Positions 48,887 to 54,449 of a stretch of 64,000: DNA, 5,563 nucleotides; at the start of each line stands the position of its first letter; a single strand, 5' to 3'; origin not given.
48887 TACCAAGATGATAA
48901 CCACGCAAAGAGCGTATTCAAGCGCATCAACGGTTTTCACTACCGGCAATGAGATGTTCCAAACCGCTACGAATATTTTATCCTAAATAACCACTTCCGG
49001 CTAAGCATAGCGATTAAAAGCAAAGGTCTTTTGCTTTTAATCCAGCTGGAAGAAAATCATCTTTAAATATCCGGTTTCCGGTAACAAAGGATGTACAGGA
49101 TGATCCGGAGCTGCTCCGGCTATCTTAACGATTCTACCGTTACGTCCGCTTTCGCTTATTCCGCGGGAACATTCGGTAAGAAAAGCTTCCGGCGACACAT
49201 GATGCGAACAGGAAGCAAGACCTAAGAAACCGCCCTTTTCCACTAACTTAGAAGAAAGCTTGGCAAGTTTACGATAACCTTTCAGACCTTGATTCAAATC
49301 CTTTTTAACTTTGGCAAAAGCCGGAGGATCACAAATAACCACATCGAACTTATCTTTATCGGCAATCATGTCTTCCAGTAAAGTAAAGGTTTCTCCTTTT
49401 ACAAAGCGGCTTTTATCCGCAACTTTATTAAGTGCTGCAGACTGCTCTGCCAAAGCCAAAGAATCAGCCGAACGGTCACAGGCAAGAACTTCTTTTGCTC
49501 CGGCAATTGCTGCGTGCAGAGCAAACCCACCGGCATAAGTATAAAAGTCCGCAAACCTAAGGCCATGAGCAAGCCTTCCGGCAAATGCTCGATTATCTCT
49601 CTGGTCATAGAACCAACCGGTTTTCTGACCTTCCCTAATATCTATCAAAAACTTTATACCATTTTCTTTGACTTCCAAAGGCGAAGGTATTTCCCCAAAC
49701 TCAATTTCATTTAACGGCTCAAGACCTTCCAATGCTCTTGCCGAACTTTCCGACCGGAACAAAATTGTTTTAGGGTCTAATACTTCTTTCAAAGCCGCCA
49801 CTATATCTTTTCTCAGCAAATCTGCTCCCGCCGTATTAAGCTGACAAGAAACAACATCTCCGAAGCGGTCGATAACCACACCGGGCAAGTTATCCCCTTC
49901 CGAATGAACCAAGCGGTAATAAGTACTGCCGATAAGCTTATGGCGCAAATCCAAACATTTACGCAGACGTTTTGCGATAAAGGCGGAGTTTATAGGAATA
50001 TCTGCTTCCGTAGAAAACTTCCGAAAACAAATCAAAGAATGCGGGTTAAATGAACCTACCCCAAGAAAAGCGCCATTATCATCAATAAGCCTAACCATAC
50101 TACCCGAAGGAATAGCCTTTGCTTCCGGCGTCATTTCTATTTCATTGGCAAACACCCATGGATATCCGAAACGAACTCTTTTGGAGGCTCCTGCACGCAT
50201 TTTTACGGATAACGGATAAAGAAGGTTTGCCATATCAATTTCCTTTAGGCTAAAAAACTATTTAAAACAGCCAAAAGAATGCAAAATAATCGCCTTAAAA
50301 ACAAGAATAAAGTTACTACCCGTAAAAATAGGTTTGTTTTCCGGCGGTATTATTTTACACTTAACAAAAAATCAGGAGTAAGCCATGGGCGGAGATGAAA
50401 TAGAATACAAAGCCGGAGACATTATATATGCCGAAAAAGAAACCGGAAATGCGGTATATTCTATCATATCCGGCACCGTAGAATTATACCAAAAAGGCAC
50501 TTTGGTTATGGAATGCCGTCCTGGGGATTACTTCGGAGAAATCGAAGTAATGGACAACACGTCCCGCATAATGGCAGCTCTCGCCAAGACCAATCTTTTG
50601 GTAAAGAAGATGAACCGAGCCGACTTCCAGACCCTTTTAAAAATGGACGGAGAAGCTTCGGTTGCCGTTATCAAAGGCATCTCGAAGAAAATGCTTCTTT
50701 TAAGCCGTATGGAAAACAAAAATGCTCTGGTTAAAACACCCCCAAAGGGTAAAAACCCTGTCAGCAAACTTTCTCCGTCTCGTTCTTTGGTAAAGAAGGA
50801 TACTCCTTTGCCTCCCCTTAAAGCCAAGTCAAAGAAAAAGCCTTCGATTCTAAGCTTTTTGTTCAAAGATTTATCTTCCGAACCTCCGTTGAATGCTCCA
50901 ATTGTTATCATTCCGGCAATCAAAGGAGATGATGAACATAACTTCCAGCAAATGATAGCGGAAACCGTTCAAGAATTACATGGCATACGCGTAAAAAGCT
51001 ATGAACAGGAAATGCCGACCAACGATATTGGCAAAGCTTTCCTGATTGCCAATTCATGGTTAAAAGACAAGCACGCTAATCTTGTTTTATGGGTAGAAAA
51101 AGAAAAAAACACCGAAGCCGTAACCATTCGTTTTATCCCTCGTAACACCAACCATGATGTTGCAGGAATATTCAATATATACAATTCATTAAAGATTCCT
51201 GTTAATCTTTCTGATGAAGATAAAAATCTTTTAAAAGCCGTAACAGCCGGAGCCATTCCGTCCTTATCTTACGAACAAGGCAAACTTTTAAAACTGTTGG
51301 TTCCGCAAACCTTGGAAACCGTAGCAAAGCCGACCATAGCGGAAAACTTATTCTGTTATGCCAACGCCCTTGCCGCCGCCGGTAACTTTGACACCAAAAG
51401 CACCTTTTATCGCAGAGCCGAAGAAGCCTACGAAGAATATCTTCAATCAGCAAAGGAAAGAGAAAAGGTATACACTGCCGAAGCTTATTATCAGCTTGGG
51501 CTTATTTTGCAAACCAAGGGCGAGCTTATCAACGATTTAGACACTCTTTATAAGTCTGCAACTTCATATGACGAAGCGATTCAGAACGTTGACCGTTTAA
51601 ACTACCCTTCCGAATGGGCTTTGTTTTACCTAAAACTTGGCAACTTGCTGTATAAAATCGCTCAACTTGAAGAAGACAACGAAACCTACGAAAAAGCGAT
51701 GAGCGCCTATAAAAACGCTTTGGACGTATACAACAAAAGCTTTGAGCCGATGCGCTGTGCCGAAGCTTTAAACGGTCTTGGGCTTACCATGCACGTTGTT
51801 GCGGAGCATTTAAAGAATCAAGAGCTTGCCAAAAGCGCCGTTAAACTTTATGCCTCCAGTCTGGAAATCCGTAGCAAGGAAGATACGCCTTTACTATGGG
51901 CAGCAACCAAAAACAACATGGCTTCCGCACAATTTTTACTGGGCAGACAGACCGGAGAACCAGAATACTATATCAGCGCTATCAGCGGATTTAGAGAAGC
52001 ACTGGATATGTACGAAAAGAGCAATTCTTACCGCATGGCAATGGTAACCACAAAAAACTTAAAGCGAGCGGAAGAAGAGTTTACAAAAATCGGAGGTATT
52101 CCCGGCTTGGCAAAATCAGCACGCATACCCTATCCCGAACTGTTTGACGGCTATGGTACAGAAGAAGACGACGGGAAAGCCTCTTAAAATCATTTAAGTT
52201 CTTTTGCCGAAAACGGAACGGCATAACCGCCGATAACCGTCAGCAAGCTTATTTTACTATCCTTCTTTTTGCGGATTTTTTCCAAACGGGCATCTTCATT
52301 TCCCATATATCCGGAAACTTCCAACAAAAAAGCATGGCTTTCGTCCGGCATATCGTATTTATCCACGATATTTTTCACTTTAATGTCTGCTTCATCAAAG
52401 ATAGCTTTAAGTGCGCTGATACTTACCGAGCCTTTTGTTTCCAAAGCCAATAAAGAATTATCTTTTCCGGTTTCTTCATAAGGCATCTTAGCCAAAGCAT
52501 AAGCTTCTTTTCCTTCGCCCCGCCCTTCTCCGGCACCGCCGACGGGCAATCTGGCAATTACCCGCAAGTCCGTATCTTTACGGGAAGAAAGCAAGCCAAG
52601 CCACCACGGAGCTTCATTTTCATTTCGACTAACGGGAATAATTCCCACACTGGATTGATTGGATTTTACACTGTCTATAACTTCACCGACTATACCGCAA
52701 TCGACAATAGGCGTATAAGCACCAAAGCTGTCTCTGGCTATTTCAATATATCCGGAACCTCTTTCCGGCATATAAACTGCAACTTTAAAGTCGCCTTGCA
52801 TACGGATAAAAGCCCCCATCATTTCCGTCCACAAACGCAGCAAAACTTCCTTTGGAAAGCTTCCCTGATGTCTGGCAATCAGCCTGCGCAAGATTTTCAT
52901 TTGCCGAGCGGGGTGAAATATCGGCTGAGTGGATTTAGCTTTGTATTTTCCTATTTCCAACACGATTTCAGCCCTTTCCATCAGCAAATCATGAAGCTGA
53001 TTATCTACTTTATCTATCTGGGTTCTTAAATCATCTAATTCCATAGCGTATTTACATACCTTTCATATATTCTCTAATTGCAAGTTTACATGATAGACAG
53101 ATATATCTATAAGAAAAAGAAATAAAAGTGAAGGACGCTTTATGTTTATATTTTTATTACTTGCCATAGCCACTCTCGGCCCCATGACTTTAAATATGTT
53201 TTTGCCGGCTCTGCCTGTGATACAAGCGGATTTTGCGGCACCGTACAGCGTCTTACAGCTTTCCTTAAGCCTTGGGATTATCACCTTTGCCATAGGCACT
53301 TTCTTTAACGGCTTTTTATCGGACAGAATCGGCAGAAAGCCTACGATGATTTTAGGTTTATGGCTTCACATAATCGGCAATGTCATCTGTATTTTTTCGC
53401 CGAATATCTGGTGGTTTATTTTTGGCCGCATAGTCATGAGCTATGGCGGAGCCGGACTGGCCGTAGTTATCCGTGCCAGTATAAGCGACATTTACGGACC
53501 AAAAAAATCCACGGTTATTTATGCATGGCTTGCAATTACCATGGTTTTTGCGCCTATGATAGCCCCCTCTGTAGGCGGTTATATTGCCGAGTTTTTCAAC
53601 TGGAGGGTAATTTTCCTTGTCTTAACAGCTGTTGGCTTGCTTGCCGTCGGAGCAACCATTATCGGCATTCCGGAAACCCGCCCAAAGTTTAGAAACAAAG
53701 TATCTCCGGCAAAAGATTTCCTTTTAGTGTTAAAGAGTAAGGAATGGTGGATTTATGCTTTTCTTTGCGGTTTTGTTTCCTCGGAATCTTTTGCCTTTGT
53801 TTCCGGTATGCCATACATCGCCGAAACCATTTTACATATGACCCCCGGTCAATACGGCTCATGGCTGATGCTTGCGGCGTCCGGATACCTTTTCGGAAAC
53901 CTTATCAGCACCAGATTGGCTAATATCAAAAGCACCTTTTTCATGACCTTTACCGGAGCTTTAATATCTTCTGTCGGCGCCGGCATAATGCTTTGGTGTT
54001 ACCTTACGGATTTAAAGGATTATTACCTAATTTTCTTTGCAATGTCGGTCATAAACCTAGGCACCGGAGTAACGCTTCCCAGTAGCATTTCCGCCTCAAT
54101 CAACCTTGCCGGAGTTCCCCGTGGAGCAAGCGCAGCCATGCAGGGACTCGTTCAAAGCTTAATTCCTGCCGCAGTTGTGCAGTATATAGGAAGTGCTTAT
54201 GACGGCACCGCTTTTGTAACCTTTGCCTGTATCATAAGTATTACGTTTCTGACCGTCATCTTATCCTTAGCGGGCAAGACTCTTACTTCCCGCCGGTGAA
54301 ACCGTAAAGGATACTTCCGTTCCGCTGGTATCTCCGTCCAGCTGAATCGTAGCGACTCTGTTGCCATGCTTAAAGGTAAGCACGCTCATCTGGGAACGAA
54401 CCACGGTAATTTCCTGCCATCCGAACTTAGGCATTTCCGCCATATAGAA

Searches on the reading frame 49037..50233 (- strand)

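Call 19: search_protein_families(library=pfam, proteins=[window:49037-50233:-], max_evalue=0.00001)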
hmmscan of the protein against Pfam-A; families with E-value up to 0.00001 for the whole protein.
window:49037-50233:- (398 aa): 3 families
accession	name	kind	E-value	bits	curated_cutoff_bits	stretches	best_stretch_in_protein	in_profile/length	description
PF17785.7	PUA_3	-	1.4e-17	63.7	22.6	1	10-74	1-63/64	PUA-like domain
PF10672.15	Methyltrans_SAM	-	3e-16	60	27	1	176-354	76-251/286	S-adenosylmethionine-dependent methyltransferase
PF13847.12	Methyltransf_31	-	5.8e-06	26.5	27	1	238-346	18-122/145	Methyltransferase domain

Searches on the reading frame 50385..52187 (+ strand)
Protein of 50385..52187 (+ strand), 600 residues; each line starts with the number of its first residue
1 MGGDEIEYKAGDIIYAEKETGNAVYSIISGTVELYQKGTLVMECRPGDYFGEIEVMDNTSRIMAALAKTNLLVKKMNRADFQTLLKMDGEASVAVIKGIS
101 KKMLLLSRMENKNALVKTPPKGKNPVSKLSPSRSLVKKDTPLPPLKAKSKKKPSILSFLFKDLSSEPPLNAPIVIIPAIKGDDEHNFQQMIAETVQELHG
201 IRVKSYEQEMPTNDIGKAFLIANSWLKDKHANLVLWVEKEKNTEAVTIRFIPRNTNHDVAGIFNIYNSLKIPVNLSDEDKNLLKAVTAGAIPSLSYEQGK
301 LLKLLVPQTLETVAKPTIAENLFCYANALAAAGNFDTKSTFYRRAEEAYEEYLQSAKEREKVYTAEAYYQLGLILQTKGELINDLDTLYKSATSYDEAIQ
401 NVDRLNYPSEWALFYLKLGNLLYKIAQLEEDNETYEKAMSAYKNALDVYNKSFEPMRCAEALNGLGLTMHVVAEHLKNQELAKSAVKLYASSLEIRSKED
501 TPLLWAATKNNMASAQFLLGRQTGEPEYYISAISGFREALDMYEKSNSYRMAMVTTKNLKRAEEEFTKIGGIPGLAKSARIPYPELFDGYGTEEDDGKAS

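Call 20: search_protein_families(library=pfam, proteins=[window:50385-52187:+], max_evalue=0.00001)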
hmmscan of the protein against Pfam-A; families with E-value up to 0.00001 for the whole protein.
window:50385-52187:+ (600 aa): 2 families
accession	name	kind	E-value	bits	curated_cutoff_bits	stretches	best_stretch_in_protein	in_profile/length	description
PF00027.35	cNMP_binding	-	8.5e-15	54.9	27.5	1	6-86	2-87/89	Cyclic nucleotide-binding domain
PF13424.12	TPR_12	-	3.2e-07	30.9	30.1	0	420-469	4-55/77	Tetratricopeptide repeat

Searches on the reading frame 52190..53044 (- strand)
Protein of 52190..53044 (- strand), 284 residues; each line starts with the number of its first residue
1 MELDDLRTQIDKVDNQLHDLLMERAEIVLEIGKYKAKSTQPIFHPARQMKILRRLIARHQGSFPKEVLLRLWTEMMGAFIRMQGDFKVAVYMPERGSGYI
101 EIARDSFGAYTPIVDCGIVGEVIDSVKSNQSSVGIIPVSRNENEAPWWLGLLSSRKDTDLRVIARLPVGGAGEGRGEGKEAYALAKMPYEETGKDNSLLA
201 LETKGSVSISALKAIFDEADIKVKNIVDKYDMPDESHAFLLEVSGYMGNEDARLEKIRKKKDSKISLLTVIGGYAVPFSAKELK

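Call 20: search_protein_families(library=pfam, proteins=[window:52190-53044:-], max_evalue=0.00001)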
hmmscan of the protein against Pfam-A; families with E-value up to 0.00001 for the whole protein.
window:52190-53044:- (284 aa): 1 family
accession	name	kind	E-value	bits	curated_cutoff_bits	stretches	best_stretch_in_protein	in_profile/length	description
PF01817.26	CM_2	-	3.5e-21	75.6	27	1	6-83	1-79/80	Chorismate mutase type II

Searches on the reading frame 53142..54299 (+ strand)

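Call 20: search_protein_families(library=pfam, proteins=[window:53142-54299:+], max_evalue=0.00001)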
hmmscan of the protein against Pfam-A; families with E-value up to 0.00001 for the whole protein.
window:53142-54299:+ (385 aa): 2 families
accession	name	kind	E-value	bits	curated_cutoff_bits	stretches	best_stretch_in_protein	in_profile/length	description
PF07690.21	MFS_1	-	5.2e-41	141.1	33.4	1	8-339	3-337/347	Major Facilitator Superfamily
PF00083.30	Sugar_tr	-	9.8e-11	41.6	22.3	1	37-178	47-193/452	Sugar (and other) transporter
